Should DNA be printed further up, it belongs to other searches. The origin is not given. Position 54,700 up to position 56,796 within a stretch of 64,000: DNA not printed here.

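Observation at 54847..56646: CphA2-like paralogue with a vestigial, P-loop-less Mur-ligase region, convergent with the full-length gene at 10-bp spacing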

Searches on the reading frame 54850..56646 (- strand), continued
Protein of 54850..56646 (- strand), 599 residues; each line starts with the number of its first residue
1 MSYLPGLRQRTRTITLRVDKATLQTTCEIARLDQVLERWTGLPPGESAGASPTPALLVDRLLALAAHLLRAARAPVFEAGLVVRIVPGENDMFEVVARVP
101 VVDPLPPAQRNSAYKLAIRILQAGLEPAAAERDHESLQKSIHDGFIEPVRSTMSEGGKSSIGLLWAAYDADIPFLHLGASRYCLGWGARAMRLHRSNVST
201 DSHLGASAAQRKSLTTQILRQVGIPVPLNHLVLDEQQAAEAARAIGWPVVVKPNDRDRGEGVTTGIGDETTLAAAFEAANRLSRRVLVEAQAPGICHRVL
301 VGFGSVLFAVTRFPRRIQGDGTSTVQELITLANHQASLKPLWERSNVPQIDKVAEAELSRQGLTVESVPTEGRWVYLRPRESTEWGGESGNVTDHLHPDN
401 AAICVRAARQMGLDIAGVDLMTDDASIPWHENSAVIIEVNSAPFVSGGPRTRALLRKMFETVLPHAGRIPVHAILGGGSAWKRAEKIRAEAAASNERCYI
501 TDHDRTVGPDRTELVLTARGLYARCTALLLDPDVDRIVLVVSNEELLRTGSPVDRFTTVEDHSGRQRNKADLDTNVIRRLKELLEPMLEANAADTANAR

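Call 16: find_encoding_contigs(protein=P0019, flank=10000, max_places=2)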
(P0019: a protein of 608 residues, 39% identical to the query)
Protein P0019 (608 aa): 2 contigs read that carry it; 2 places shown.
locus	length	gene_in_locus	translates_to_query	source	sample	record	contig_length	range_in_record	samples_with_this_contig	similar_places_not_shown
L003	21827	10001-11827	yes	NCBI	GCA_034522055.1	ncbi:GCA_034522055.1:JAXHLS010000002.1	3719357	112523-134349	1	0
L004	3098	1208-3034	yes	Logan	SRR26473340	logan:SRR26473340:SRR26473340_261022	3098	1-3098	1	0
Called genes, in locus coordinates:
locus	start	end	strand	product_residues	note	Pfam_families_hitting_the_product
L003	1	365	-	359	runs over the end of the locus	PF00078:RVT_1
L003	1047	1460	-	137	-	PF01850:PIN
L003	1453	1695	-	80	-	-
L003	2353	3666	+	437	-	PF00078:RVT_1, PF08388:GIIM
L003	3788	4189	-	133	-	-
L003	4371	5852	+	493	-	PF00753:Lactamase_B, PF10996:Beta-Casp, PF07521:RMMBL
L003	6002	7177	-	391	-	PF13173:AAA_14, PF13635:DUF4143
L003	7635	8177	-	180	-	PF07798:CCDC90-like (faint)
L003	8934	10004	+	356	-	PF02423:OCD_Mu_crystall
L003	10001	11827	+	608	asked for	PF08443:RimK (faint), PF13549:ATP-grasp_5 (weak)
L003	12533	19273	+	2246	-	PF05860:TPS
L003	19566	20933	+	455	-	PF04773:FecR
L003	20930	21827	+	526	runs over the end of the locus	PF08479:POTRA_2, PF03865:ShlB, PF01103:Omp85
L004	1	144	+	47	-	?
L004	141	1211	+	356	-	PF02423:OCD_Mu_crystall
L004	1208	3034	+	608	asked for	PF08443:RimK (faint), PF13549:ATP-grasp_5 (weak)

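Call 17: find_encoding_contigs(protein=P0002, flank=10000, max_places=2)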
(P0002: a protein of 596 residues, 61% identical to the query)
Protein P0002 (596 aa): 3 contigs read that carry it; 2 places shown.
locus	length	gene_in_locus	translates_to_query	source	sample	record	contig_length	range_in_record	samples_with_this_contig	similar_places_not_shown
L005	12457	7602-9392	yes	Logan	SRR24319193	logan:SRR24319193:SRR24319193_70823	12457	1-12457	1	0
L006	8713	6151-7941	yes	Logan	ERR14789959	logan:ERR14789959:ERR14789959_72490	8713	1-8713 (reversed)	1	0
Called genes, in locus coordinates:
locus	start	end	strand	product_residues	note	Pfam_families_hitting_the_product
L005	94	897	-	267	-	PF02390:Methyltransf_4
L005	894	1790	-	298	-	PF05690:ThiG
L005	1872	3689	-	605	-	PF02222:ATP-grasp (weak), PF02786:CPSase_L_D2, PF07478:Dala_Dala_lig_C, PF08443:RimK (faint), PF13549:ATP-grasp_5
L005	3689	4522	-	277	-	PF01261:AP_endonuc_2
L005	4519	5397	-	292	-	-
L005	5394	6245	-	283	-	PF08241:Methyltransf_11 (weak)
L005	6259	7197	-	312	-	-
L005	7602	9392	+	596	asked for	PF08443:RimK (faint), PF13549:ATP-grasp_5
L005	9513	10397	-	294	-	PF00892:EamA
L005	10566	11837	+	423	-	PF00155:Aminotran_1_2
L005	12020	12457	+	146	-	?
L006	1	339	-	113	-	?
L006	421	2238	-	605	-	PF02222:ATP-grasp (weak), PF02786:CPSase_L_D2, PF07478:Dala_Dala_lig_C, PF08443:RimK (faint), PF13549:ATP-grasp_5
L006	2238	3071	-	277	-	PF01261:AP_endonuc_2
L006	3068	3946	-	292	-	-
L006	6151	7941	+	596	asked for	PF08443:RimK (faint), PF13549:ATP-grasp_5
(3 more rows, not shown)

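Call 18: find_encoding_contigs(protein=P0001, flank=10000, max_places=2)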
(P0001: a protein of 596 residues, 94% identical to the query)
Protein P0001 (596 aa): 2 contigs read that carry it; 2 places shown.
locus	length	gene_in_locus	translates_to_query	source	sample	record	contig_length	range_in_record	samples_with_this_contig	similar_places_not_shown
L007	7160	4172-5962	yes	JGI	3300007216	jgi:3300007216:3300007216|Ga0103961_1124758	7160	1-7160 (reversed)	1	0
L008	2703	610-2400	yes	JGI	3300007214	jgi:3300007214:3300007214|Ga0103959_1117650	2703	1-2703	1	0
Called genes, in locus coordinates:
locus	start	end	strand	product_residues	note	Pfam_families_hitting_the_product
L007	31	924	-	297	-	PF05690:ThiG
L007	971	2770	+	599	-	PF02786:CPSase_L_D2, PF08443:RimK (faint), PF13549:ATP-grasp_5 (weak)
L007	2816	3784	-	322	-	-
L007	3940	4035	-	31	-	-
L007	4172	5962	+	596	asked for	PF13549:ATP-grasp_5 (weak), PF08443:RimK (faint)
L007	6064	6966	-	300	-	PF00892:EamA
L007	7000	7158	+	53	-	?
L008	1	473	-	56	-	?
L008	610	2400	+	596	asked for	PF13549:ATP-grasp_5 (weak), PF08443:RimK (faint)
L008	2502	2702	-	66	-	PF00892:EamA (weak)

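Call 19: find_encoding_contigs(protein=P0017, flank=10000, max_places=1)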
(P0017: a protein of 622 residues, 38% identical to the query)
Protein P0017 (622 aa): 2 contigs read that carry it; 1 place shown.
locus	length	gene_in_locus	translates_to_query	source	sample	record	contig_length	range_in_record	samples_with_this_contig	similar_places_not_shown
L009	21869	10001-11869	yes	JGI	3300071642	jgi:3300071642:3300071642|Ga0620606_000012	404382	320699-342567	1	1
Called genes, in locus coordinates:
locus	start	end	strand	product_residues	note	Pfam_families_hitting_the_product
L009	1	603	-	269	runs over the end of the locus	-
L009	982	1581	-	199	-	PF00132:Hexapep (weak)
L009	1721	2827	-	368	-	PF01041:DegT_DnrJ_EryC1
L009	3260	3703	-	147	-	PF00239:Resolvase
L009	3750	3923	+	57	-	-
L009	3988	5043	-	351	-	PF03401:TctC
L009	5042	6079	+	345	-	PF00891:Methyltransf_2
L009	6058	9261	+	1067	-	PF00501:AMP-binding, PF13193:AMP-binding_C, PF02786:CPSase_L_D2 (weak), PF08443:RimK (faint)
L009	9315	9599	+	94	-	-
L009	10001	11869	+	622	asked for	PF08443:RimK (faint), PF13549:ATP-grasp_5 (weak)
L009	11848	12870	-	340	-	-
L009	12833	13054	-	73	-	-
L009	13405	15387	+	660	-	PF00743:FMO-like, PF01266:DAO (weak), PF07992:Pyr_redox_2, PF13450:NAD_binding_8, PF13454:NAD_binding_9 (faint), PF13738:Pyr_redox_3, PF13434:Lys_Orn_oxgnase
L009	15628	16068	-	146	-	PF12802:MarR_2, PF01047:MarR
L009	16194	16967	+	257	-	PF00561:Abhydrolase_1, PF12146:Hydrolase_4, PF12697:Abhydrolase_6, PF00561:Abhydrolase_1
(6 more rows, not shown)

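Call 24: find_related_loci(query=A1, collection=genome_contigs, flank=10000)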
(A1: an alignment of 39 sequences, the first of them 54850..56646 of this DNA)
Query A1 (599 aa) in genome_contigs; peptide patterns used: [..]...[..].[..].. (x = any residue, [..] = any of these).
600 stretches matched a pattern (row limit reached: there are more); 324 encode a relative of the query (tblastn E <= 1e-3); the best 80 are kept; 80 distinct loci.
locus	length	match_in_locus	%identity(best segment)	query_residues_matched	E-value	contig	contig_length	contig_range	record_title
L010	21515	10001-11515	44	60-566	3e-120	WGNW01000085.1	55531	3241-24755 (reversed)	MAG: Alphaproteobacteria bacterium isolate RI_34 c_000000068026, whole genome shotgun sequence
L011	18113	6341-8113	39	6-591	2e-119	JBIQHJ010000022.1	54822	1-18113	MAG: Alcaligenaceae bacterium isolate mag.34d NODE_341_length_54822, whole genome shotgun sequence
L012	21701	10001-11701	40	3-559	2e-110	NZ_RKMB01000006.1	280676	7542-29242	Ramlibacter sp. WS9 NODE_6_length_280676_cov_32.2185_ID_3081, whole genome shotgun sequence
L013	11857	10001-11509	38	60-559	2e-108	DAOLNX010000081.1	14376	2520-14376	MAG TPA_asm: Smithellaceae bacterium isolate AMR_MDS_4776 NODE_5041_length_14376_cov_6.767893, whole genome shotgun sequ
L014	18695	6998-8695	39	7-564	3e-107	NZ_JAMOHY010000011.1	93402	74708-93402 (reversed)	Stutzerimonas stutzeri strain V81 52PstStvem81gv22C011, whole genome shotgun sequence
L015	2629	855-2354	39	57-556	4e-111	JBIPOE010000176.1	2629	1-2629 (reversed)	MAG: Catalimonadaceae bacterium isolate ME2014-05-28_3300035212_group5_bin67 Rohwer_bin615_scaffold_51067_c1, whole geno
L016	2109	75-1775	39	8-564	3e-112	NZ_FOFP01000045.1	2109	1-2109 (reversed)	Pseudomonas cuatrocienegasensis strain CIP 109853, whole genome shotgun sequence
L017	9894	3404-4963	40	43-557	2e-105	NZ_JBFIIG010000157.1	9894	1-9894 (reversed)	MAG: Pseudomonas sp. isolate Mix_sand11.2021.09.Z.43 k141_2353700_length_9894_cov_26.5250, whole genome shotgun sequence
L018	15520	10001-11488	41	60-554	2e-102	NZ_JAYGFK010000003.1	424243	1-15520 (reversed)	MAG: Pseudomonas sp. isolate OC6_4000m_MAG_6 OC6_4000m_contig_77075, whole genome shotgun sequence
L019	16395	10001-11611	38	60-584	4e-106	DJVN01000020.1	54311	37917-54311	MAG TPA_asm: Syntrophaceae bacterium UBA6255 UBA6255_contig_15185, whole genome shotgun sequence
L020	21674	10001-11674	39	8-557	5e-100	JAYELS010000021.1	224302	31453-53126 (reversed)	MAG: Pseudomonadota bacterium isolate MAG101 MAG101_21, whole genome shotgun sequence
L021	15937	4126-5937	34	3-599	9e-100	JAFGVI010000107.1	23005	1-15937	MAG: Deltaproteobacteria bacterium isolate ZodW_Metabat.137 k87_17212452, whole genome shotgun sequence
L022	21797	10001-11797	34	2-588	7e-99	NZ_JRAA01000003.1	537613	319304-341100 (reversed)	Solemya velum gill symbiont strain WH SV_sym_Scaffold_3, whole genome shotgun sequence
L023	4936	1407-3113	38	1-565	1e-98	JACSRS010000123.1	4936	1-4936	MAG: Burkholderiaceae bacterium isolate PR3 contig-70_24473, whole genome shotgun sequence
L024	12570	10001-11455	40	73-556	5e-98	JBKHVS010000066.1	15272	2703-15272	MAG: Gammaproteobacteria bacterium isolate B_bin_20_strict NODE_66_length_15272_cov_3.775518, whole genome shotgun seque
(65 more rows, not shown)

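Call 46: search_solved_structures(query=A1, max_evalue=0.001, show_alignments=1)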
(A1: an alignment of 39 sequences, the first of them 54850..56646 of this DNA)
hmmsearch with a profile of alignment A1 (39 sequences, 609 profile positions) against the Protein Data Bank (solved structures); distinct sequences matched with E-value up to 0.001: 70 (the best 60 are shown).
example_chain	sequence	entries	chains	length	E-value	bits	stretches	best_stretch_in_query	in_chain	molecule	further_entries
7wac_A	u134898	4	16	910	1.9e-83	284.1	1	114-571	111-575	Cyanophycin synthase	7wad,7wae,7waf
7lgn_A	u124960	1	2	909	4.2e-83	283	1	131-567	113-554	Cyanophycin synthase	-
7txv_A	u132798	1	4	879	2.4e-79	270.6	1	127-579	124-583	Cyanophycin synthase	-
7lg5_A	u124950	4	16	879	2.4e-79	270.6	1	127-579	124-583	Cyanophycin synthase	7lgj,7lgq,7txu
7lgm_A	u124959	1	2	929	9.7e-79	268.6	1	163-569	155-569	Cyanophycin synthase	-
8fxh_A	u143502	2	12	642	3.1e-72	247.1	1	162-459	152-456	RimK domain-containing protein ATP-grasp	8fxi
7ta5_A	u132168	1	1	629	6.8e-72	246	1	82-458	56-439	Glutathione synthase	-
3ln7_A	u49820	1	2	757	6.4e-44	153.6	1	131-461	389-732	Glutathione biosynthesis bifunctional protein gshAB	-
3ln6_A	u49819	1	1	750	2e-38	135.5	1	174-463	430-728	Glutathione biosynthesis bifunctional protein gshAB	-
8evy_B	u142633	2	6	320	5.7e-16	61.3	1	220-324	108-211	D-alanine--D-alanine ligase B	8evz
7u56_A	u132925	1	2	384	1.8e-11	46.4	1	217-308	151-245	D-alanine--D-alanine ligase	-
3i12_A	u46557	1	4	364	1.9e-10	43.1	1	220-308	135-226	D-alanine-D-alanine ligase A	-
3q1k_A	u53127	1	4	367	1.9e-10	43.1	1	220-308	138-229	D-alanine--D-alanine ligase A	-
5zct_A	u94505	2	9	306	5.2e-10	41.6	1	222-328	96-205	Ribosomal protein S6--L-glutamate ligase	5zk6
3r5f_A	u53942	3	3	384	6.2e-10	41.4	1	216-308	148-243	D-alanine--D-alanine ligase 1 | D-alanine--D-alanine ligase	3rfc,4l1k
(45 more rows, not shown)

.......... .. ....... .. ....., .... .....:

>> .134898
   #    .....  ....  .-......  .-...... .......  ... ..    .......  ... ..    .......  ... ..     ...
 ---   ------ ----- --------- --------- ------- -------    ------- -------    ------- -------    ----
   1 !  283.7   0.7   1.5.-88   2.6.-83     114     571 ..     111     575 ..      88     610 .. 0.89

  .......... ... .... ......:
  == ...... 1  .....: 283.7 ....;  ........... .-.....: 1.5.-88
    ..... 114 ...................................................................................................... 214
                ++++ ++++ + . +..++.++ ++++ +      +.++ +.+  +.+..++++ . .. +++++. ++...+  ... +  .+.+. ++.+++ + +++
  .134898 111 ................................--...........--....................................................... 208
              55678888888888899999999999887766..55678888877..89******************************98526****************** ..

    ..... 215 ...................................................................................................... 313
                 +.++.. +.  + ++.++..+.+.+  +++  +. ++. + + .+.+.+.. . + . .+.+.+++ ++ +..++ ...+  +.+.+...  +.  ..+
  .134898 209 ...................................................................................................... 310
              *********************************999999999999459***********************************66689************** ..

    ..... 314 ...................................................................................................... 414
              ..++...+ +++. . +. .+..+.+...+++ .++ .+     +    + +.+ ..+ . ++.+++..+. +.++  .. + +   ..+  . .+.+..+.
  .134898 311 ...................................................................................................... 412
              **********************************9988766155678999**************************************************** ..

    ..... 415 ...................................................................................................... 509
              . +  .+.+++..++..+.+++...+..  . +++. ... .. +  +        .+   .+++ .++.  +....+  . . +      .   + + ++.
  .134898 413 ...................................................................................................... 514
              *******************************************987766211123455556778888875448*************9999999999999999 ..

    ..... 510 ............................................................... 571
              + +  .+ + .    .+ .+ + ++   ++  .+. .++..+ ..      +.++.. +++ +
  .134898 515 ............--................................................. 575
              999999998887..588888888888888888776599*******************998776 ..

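Call 47: search_solved_structures(query=P0073, max_evalue=1e-20, show_alignments=0)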
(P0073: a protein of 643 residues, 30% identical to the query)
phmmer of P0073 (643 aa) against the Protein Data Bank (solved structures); distinct sequences matched with E-value up to 1e-20: 8.
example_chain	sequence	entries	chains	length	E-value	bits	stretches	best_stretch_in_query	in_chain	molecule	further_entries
7lgn_A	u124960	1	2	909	4.5e-56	193.7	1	184-474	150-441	Cyanophycin synthase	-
7lgm_A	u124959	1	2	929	4.8e-56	193.6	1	186-474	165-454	Cyanophycin synthase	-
7wac_A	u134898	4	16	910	1.8e-43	152.1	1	175-577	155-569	Cyanophycin synthase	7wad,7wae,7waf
7lg5_A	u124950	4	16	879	2.1e-39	138.6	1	181-593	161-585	Cyanophycin synthase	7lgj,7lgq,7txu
7txv_A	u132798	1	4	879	2.1e-39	138.6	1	181-593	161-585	Cyanophycin synthase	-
8fxh_A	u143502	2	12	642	1.9e-34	122.3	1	171-473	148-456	RimK domain-containing protein ATP-grasp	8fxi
7ta5_A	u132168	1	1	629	1.3e-31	112.8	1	174-473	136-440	Glutathione synthase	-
3ln6_A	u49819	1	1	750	6.7e-21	77.5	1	230-459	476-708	Glutathione biosynthesis bifunctional protein gshAB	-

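Call 55: predict_structure(alignment_id=A1)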
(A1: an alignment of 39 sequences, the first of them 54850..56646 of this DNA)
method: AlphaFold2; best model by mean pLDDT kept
length: 599 residues; sequences in the alignment: 39
mean_pLDDT: 91.7   pTM: 0.88
mean pLDDT of the five models: 91.7, 90.1, 89.9, 88.9, 88.8
residues with pLDDT >= 90: 468; 70-90: 107; 50-70: 16; < 50: 8
segments of 3 or more residues with pLDDT < 50: 592-599
pLDDT, mean of each block of 10 residues (from residue 1): 88 92 77 92 84 90 96 92 92 94 88 95 88 90 94 76 93 91 96 93 94 96 97 98 97 87 93 96 96 94 94 94 98 92 89 95 98 94 85 96 98 97 96 96 85 90 94 95 97 98 97 96 97 98 95 96 67 90 92 40
secondary structure, 60 per line:
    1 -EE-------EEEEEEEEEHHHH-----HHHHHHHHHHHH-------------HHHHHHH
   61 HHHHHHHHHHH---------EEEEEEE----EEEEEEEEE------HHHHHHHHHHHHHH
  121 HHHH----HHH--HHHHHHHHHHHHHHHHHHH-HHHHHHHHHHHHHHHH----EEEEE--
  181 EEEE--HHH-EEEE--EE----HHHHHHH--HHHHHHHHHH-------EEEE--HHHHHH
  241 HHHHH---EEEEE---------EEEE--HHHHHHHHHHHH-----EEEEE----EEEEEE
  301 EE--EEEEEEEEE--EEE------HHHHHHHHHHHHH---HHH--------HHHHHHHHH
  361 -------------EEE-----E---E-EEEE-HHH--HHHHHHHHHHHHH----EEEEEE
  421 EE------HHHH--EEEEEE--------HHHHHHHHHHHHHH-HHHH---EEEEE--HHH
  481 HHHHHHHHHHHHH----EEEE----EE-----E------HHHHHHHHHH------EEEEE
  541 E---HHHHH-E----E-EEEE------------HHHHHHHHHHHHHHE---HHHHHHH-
elements in order: E11-19 H20-23 H29-40 H54-71 E81-87 E92-100 H107-124 H134-152 H154-169 E174-178 E181-184 E191-194 H203-209 H212-221 E229-232 H235-245 E249-253 E263-266 H269-280 E286-290 E295-302 E305-313 E316-318 H325-337 H352-360 E374-376 E388-391 H398-410 E415-422 H429-432 E435-440 H449-462 H464-467 E471-475 H478-493 E498-501 H520-529 E536-541 H545-549 E558-561 H574-587 H592-598
